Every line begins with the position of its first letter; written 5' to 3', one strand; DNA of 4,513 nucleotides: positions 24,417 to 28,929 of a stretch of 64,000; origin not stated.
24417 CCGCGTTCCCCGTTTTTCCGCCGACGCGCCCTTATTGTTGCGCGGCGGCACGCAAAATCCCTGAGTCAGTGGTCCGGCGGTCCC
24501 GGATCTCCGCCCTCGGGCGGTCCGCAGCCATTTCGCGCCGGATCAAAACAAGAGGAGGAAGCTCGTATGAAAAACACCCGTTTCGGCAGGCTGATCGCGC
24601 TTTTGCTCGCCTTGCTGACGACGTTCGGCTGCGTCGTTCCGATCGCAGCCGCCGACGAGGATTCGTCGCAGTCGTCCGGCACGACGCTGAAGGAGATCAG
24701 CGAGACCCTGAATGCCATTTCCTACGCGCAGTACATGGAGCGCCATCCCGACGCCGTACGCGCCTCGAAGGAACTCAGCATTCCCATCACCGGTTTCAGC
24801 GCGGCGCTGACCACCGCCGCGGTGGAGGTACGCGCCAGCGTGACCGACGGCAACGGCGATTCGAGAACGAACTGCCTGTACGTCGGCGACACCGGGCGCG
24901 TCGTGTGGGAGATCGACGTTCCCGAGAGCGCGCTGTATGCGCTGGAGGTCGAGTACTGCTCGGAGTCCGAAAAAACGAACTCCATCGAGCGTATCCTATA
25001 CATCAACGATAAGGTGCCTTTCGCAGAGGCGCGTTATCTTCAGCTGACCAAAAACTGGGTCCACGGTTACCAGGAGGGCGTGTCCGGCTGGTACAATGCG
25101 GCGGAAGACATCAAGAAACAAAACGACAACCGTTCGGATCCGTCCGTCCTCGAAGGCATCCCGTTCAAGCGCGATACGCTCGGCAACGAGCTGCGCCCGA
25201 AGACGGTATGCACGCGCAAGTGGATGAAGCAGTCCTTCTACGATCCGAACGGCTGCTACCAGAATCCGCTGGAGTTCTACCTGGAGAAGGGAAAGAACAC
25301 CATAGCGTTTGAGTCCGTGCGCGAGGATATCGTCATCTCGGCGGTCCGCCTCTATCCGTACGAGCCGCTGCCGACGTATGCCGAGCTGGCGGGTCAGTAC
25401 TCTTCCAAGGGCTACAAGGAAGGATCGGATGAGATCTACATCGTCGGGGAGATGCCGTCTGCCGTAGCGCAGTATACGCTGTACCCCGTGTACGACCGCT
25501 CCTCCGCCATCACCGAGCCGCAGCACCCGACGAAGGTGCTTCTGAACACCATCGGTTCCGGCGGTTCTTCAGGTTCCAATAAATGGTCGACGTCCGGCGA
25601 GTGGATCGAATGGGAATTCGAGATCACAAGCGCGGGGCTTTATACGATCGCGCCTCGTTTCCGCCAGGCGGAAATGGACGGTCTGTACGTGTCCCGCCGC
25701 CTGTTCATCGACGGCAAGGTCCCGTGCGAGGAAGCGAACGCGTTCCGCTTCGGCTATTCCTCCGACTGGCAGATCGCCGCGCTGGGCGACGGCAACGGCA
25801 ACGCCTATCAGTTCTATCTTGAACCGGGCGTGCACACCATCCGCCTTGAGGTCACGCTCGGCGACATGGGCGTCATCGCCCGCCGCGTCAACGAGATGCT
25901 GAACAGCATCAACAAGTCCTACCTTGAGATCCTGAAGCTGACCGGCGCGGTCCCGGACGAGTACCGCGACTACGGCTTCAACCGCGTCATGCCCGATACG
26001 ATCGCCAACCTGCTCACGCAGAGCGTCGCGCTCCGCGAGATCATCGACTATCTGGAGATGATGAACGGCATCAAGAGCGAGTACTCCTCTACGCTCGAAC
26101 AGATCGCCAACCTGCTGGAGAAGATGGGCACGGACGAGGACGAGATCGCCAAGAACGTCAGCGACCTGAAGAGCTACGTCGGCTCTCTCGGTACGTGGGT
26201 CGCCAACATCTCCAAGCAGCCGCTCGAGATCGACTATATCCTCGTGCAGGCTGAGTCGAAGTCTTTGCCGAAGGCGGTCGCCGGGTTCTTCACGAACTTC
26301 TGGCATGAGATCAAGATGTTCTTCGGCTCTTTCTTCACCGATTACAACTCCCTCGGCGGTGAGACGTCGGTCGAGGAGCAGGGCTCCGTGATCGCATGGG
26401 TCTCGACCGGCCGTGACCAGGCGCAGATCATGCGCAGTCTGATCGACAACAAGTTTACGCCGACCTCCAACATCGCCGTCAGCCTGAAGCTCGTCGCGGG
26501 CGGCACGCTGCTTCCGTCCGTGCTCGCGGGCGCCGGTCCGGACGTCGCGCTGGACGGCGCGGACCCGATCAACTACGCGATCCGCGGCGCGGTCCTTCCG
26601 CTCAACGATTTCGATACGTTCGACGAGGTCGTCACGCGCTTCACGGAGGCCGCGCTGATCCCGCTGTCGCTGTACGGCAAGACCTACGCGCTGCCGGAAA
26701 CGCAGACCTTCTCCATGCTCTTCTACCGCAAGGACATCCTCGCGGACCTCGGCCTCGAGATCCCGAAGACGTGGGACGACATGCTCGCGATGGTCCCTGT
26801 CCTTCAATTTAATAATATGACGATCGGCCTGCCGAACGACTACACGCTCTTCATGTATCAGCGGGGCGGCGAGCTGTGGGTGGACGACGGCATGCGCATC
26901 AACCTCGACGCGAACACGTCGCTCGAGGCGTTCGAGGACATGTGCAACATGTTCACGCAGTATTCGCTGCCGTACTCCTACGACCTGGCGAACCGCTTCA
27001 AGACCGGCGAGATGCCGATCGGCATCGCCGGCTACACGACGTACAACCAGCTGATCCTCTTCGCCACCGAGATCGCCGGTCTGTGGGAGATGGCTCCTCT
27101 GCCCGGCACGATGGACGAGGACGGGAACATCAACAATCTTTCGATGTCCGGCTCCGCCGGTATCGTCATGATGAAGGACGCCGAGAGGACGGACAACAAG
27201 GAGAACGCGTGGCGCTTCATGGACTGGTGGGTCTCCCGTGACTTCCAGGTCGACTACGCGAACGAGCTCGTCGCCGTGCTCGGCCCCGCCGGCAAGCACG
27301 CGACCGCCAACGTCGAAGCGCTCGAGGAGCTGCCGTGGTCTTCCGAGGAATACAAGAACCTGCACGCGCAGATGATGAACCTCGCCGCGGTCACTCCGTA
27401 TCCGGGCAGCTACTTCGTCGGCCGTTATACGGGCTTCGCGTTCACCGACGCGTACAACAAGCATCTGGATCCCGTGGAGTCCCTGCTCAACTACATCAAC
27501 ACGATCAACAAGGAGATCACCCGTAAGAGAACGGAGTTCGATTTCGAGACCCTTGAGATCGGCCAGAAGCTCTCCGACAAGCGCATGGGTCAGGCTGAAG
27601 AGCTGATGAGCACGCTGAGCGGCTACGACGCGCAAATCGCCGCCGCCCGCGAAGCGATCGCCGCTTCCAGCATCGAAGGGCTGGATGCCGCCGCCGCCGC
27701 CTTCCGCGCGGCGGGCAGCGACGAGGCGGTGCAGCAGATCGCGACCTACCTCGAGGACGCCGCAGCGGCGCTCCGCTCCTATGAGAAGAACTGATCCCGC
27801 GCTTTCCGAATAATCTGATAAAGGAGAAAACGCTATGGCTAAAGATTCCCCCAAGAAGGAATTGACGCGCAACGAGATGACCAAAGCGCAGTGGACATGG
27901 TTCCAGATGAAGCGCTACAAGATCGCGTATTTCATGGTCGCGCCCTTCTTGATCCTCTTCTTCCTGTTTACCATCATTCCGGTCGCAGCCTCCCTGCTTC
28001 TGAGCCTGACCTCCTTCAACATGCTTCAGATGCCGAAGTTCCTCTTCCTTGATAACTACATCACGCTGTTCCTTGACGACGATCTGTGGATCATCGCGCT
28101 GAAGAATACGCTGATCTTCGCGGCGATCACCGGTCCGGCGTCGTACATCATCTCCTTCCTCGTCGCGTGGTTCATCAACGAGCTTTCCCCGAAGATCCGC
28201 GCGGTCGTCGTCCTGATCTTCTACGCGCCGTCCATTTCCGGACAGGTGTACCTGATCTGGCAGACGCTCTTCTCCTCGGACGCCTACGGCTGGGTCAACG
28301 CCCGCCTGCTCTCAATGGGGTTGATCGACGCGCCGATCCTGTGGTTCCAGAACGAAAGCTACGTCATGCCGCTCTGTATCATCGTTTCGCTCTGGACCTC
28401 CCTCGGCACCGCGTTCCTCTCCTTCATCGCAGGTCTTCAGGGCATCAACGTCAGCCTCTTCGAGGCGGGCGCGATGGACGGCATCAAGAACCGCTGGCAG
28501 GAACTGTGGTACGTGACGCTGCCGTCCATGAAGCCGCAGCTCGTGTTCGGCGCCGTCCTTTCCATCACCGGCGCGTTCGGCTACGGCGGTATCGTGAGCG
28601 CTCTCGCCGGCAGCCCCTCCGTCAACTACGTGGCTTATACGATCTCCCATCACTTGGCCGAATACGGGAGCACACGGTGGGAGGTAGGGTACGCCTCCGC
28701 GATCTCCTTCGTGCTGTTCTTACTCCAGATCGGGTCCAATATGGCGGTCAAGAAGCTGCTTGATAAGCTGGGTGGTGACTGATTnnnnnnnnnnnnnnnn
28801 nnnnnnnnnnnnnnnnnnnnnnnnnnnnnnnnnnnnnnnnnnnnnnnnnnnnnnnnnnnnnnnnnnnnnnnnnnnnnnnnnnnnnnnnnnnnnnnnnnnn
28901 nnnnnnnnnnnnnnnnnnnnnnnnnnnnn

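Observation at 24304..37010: Seven-gene, 12.4-kb operon combining one oversized SBP, two ABC permease pairs and two large orphan envelope proteins: candidate uncharacterised surface capture/uptake system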

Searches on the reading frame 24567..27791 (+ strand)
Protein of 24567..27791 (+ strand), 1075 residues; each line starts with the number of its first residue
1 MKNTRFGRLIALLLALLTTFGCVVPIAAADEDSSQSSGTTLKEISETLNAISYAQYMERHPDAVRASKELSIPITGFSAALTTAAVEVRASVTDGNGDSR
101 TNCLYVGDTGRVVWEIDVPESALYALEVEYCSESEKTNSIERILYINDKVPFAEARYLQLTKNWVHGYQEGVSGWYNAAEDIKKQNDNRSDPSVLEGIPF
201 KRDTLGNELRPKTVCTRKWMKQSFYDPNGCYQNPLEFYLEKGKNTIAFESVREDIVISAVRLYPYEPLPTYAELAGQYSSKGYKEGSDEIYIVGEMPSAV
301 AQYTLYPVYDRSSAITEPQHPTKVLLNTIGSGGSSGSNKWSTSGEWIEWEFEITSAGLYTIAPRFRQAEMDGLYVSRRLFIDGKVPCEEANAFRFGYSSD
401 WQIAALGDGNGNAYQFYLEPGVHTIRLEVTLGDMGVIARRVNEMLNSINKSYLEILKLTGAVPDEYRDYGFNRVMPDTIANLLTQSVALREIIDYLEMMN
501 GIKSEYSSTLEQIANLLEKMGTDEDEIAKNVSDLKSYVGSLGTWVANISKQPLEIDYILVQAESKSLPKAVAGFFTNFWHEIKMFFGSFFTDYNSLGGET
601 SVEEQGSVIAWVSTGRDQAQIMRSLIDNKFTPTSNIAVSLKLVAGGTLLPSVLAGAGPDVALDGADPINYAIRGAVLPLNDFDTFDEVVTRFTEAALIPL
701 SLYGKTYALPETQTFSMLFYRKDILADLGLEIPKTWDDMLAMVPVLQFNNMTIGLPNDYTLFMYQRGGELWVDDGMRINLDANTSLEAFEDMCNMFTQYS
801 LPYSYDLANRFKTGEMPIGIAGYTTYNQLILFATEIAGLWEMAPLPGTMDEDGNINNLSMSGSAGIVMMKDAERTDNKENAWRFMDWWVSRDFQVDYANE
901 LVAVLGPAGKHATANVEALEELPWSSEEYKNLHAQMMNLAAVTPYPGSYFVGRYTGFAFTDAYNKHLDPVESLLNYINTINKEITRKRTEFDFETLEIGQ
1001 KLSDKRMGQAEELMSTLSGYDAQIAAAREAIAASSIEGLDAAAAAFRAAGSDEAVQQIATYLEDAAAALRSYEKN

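Call 5: search_protein_families(library=pfam, proteins=[window:24567-27791:+], max_evalue=0.01)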
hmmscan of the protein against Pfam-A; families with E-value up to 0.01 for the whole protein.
window:24567-27791:+ (1075 aa): 2 families
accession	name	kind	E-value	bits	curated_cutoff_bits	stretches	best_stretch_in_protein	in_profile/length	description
PF01547.30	SBP_bac_1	-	1.3e-20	75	26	1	621-892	9-304/307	Bacterial extracellular solute-binding protein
PF13416.11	SBP_bac_8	-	5.4e-19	69.5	27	1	649-910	29-263/279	Bacterial extracellular solute-binding protein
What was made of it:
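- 24567..27794 (+): G1, a 1075-aa secreted receptor. It has a signal peptide with a lipobox-like TFGC. Two CBM6/35-like beta-sandwiches follow (about residues 50-265 and 345-430), then a helical bundle (432-549). Next come a CUT1 family-1 solute-binding domain (about 600-990) and a helical C-terminal tail. Pfam SBP_bac_1 and SBP_bac_8 (call 5).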

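Call 6: search_protein_families(library=ncbifam, proteins=[window:24567-27791:+], max_evalue=0.01)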
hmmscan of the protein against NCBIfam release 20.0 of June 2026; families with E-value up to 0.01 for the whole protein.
window:24567-27791:+ (1075 aa): 3 families
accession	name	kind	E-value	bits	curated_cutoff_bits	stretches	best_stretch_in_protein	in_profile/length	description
NF053763.1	ABCarbgalBndGanS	equivalog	3e-06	26.3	700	1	654-741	88-171/420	galactooligosaccharide ABC transporter substrate-binding protein GanS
TIGR03850.1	bind_CPR_0540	equivalog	2.8e-05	22.9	299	1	704-743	149-188/437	carbohydrate ABC transporter substrate-binding protein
TIGR03851.1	chitin_NgcE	equivalog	0.0029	16.6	399.65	0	701-744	148-191/450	N-acetylglucosamine/diacetylchitobiose ABC transporter substrate-binding protein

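Call 9: search_solved_structures(query=window:24567-27791:+, max_evalue=0.1)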
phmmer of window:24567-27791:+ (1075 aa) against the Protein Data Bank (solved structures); distinct sequences matched with E-value up to 0.1: 41.
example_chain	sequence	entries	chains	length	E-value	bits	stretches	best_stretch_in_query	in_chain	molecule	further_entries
5ysb_A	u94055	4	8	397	2.1e-11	45.8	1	616-901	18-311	Lin1841 protein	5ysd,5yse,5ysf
1elj_A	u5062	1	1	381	1.1e-08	36.8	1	604-892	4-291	MALTODEXTRIN-BINDING PROTEIN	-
7eho_A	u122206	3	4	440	1.7e-07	32.8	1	652-752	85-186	Chitin oligosaccharide binding protein NagB2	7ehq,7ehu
4r9f_A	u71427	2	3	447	2.2e-07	32.4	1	645-736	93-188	MBP1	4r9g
9xf5_A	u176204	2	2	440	1.8e-06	29.5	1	648-755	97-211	ABC transporter substrate-binding protein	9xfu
5ci5_A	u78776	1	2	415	1.1e-05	26.9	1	647-900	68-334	Extracellular solute-binding protein family 1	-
3k01_A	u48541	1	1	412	2.3e-05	25.8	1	657-846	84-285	Acarbose/maltose binding protein GacH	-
3jzj_A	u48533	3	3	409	2.4e-05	25.7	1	657-846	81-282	Acarbose/maltose binding protein GacH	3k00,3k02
3quf_A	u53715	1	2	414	0.00025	22.3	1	673-756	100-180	Extracellular solute-binding protein, family 1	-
1eu8_A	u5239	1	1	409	0.00037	21.8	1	656-752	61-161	TREHALOSE/MALTOSE BINDING PROTEIN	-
2hfb_A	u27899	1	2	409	0.00049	21.4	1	635-745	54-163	Sugar ABC transporter, sugar-binding protein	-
2hq0_A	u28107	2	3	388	0.00049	21.4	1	637-745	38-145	Sugar ABC transporter, sugar-binding protein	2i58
6pql_A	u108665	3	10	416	0.00051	21.3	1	635-745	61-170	ABC transporter sugar-binding protein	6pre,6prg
2heu_A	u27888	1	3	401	0.00051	21.3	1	636-745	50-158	Sugar ABC transporter, sugar-binding protein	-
4qrz_A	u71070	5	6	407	0.0011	20.2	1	654-741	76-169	ABC-TYPE SUGAR TRANSPORTER | ABC transporter, substrate binding protein (Sugar)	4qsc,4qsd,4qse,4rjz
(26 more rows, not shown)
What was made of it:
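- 24567..27794 (+): PDB sequence hits to sugar SBPs (call 9).
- On CUT1-type ABC importer: PDB hits are to sugar SBPs such as Lin1841, MBP and NagB2 (call 9).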

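Call 19: find_homologous_proteins(query=window:24567-27791:+, max_evalue=0.00001)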
Query window:24567-27791:+ (1075 aa): 1038 proteins with E <= 0.00001 among 8000 candidates; the best 120 are listed.
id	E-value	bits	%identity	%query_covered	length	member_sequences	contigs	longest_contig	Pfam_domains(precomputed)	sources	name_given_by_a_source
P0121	0.0e+0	2099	100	85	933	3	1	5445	PF13416.12,PF01547.31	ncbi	-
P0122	0.0e+0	1723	70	100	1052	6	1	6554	PF13416.12,PF01547.31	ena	-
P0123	0.0e+0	1576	65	100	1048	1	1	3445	PF13416.12,PF01547.31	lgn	-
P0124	0.0e+0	1561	63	100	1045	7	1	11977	PF13416.12,PF25275.2,PF01547.31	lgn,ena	-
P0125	0.0e+0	1549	63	100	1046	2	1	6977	PF25275.2,PF01547.31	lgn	-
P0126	0.0e+0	1532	64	100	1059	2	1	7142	PF13416.12,PF01547.31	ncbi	-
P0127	0.0e+0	1531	62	100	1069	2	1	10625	PF13416.12,PF01547.31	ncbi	-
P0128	0.0e+0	1531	63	100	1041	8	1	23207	PF13416.12,PF01547.31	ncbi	-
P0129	0.0e+0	1530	63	100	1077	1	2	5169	PF01547.31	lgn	-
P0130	0.0e+0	1527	63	100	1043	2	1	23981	PF01547.31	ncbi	-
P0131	0.0e+0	1516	63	100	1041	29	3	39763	PF13416.12,PF01547.31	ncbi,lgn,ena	-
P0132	0.0e+0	1514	62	100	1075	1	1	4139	PF01547.31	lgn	-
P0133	0.0e+0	1513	63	100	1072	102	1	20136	PF01547.31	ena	-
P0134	0.0e+0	1507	63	100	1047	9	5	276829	-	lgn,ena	-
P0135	0.0e+0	1506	62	99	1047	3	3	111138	PF01547.31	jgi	-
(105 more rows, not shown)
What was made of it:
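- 24567..27794 (+): Some homologues hit the CBM_35, CBM_6 and Golvesin_C Pfam models (call 19).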

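Call 45: predict_structure(alignment_id=A2)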
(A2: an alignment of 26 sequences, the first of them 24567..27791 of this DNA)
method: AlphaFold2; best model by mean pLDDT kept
length: 1075 residues; sequences in the alignment: 26
mean_pLDDT: 59.8   pTM: 0.50
mean pLDDT of the five models: 59.8, 58.5, 57.3, 55.5, 52.0
residues with pLDDT >= 90: 130; 70-90: 349; 50-70: 124; < 50: 472
segments of 3 or more residues with pLDDT < 50: 1-3, 18-45, 169-200, 203-209, 307-338, 571-605, 613-617, 642-873, 898-973, 987-993
pLDDT, mean of each block of 10 residues (from residue 1): 48 55 31 30 53 85 87 89 90 85 90 92 93 79 87 82 70 38 44 38 46 79 83 89 91 89 91 89 87 77 55 29 29 36 85 90 81 84 90 82 79 87 91 85 84 72 53 65 88 80 74 87 76 77 80 82 77 44 39 30 50 49 62 67 34 25 27 28 35 32 29 25 41 41 41 35 34 30 33 27 25 25 26 23 27 29 39 55 63 51 37 27 32 31 28 38 42 51 50 48 85 85 89 89 87 84 88 55
secondary structure, 60 per line:
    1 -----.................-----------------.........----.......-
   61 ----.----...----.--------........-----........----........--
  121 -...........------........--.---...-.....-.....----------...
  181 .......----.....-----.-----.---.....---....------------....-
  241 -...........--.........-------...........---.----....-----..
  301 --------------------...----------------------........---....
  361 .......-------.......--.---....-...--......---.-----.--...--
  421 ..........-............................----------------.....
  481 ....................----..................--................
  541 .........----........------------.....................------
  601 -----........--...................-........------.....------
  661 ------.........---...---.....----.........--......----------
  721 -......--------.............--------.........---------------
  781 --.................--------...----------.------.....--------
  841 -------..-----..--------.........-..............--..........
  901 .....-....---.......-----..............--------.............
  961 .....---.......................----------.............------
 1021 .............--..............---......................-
elements in order (helices of 4 or more, strands of 3 or more residues): H6-22 H40-48 H53-59 E70-72 E86-93 E99-106 E111-118 E122-132 E139-146 E157-161 E163-167 H178-187 H192-196 E212-216 E220-223 E236-239 E242-252 E255-263 H271-281 E290-293 E346-353 E357-367 E375-381 H388-391 E393-395 E398-403 E416-418 E421-430 H432-459 H476-500 H505-522 H525-549 E554-561 H574-594 E606-613 H616-634 E636-643 H650-654 H667-675 H685-689 E697-702 E705-710 H722-727 H736-748 H757-765 H783-799 E828-832 E865-869 H870-873 H875-888 H891-905 H907-910 H914-920 H926-939 H948-965 H969-991 H1002-1014 H1021-1033 H1036-1049 H1053-1074

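Call 48: fold_search(model_id=the predicted structure, library=pdb)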
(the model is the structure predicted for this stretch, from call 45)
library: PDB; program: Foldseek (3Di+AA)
matches with E <= 10: 983; with E <= 0.001: 74
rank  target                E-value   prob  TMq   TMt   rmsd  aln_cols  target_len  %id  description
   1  5x7o_A                6.2e-08  1.00  0.10  0.08  18.6       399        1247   13  Crystal structure of Paenibacillus sp. 598K alpha-1,6-glucosyltransferase (released 2017-07-26)
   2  8w7n                  1.3e-07  1.00  0.09  0.10  28.4       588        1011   12  Crystal structure of the in-cell Cry1Aa purified from Bacillus thuringiensis (released 2024-03-06)
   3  9h9a                  2.6e-06  0.99  0.10  0.10  27.5       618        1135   11  native structure of the full-length pesticidal protein Cry8Ba2, from crystals formed in vivo (form 1) (released 2025-12-03)
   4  3ecq_B                3.3e-06  1.00  0.13  0.11  22.2       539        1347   10  Endo-alpha-N-acetylgalactosaminidase from Streptococcus pneumoniae: SeMet structure (released 2008-09-09)
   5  3ecq_A                5.5e-06  0.99  0.12  0.10  23.3       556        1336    8  Endo-alpha-N-acetylgalactosaminidase from Streptococcus pneumoniae: SeMet structure (released 2008-09-09)
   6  6sh9_B                7.8e-06  0.99  0.11  0.09  18.6       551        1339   11  EngBF DARPin Fusion 4b D12 (released 2019-11-06)
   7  5x7g                  8.7e-06  1.00  0.10  0.15  19.1       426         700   14  Crystal Structure of Paenibacillus sp. 598K cycloisomaltooligosaccharide glucanotransferase (released 2017-04-26)
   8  6f2p                  1.2e-05  1.00  0.09  0.09  18.0       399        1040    9  Structure of Paenibacillus xanthan lyase to 2.6 A resolution (released 2018-12-05)
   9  9qxq                  1.4e-05  0.96  0.09  0.10  27.0       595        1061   12  native structure of full-length pesticidal protein Cry1Ca18 at pH9, from crystals formed in vivo (released 2026-02-11)
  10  7lyu_B                1.5e-05  1.00  0.13  0.30  16.0       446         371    9  Reelin repeat 8 (released 2022-06-15)
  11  4w8j                  1.7e-05  0.97  0.10  0.10  27.1       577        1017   10  Structure of the full-length insecticidal protein Cry1Ac reveals intriguing details of toxin packaging into in vivo form (released 2014-09-17)
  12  7lyu_A                1.8e-05  1.00  0.14  0.32  16.3       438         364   10  Reelin repeat 8 (released 2022-06-15)
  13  6qep                  1.9e-05  0.97  0.10  0.09  19.5       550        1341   11  EngBF DARPin Fusion 4b H14 (released 2019-11-06)
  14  3wnk                  2.0e-05  1.00  0.11  0.15  20.3       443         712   11  Crystal Structure of Bacillus circulans T-3040 cycloisomaltooligosaccharide glucanotransferase (released 2014-02-05)
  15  3wnp_A                2.3e-05  0.99  0.10  0.14  19.1       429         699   11  D308A, F268V, D469Y, A513V, and Y515S quintuple mutant of Bacillus circulans T-3040 cycloisomaltooligosaccharide gluca (released 2014-02-05)
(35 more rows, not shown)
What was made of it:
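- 24567..27794 (+): AF2 model plus Foldseek hits to CBM35, CBM6 and CBM22 (calls 45, 48).
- G1 CBM-like folds: calls 45, 48. CBM6/35-like modules are typical of plant or algal glycan binders (call 48).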

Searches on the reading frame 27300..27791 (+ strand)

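Call 28: search_protein_families(library=pfam, proteins=[window:27300-27791:+], max_evalue=10)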
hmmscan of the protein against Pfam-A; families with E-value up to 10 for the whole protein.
window:27300-27791:+ (164 aa): 1 family
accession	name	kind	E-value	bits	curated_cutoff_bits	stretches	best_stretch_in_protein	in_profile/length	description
PF05227.19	CHASE3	-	0.077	13.3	28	1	77-157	48-127/138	CHASE3 domain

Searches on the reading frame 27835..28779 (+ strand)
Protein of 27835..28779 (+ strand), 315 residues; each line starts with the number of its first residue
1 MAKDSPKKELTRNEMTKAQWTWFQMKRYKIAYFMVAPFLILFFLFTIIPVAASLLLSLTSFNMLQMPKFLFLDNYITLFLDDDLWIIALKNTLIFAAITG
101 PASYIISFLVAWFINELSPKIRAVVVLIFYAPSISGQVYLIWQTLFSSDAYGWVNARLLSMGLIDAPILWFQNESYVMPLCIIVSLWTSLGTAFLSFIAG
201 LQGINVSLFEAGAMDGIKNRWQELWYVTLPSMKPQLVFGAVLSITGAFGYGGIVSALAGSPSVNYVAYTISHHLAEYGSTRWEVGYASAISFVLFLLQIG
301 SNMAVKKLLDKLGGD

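Call 5: search_protein_families(library=pfam, proteins=[window:27835-28779:+], max_evalue=0.01)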
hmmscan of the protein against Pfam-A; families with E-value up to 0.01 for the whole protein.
window:27835-28779:+ (315 aa): 1 family
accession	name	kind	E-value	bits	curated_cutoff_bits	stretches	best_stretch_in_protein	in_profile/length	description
PF00528.27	BPD_transp_1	-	5.9e-09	36.3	26.4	1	121-297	20-167/184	Binding-protein-dependent transport system inner membrane component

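Call 6: search_protein_families(library=ncbifam, proteins=[window:27835-28779:+], max_evalue=0.01)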
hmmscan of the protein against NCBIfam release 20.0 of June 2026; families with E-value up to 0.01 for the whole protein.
window:27835-28779:+ (315 aa): 9 families
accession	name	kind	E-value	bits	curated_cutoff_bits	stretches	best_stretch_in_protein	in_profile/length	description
NF007852.0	PRK10561.1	equivalog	1.8e-15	57.6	335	1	28-300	11-279/295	sn-glycerol-3-phosphate ABC transporter permease UgpA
NF007044.0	PRK09497.1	equivalog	7.1e-14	51.9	348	1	32-296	12-264/285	spermidine/putrescine ABC transporter permease PotB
NF007963.0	PRK10683.1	equivalog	2.8e-11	43.4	489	1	11-305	21-305/317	putrescine ABC transporter permease PotH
NF040931.1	ABC_arch_GlcT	equivalog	2e-08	34.2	360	1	35-294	2-256/278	glucose ABC transporter permease GlcT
TIGR02140.1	permease_CysW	equivalog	8.3e-06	25.5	329.1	1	71-310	32-256/261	sulfate ABC transporter permease subunit CysW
TIGR00969.1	3a0106s02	subfamily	2.7e-05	23.8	240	1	28-299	16-260/272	sulfate ABC transporter permease subunit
TIGR01581.1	Mo_ABC_porter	hypoth_equivalog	0.00053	19.5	210.3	1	182-267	107-191/225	ABC transporter permease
TIGR02141.1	modB_ABC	equivalog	0.00086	19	182.6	1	95-299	6-196/208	molybdate ABC transporter permease subunit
NF008620.0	PRK11602.1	equivalog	0.0072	15.6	442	0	79-261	57-228/291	sulfate/thiosulfate ABC transporter permease CysW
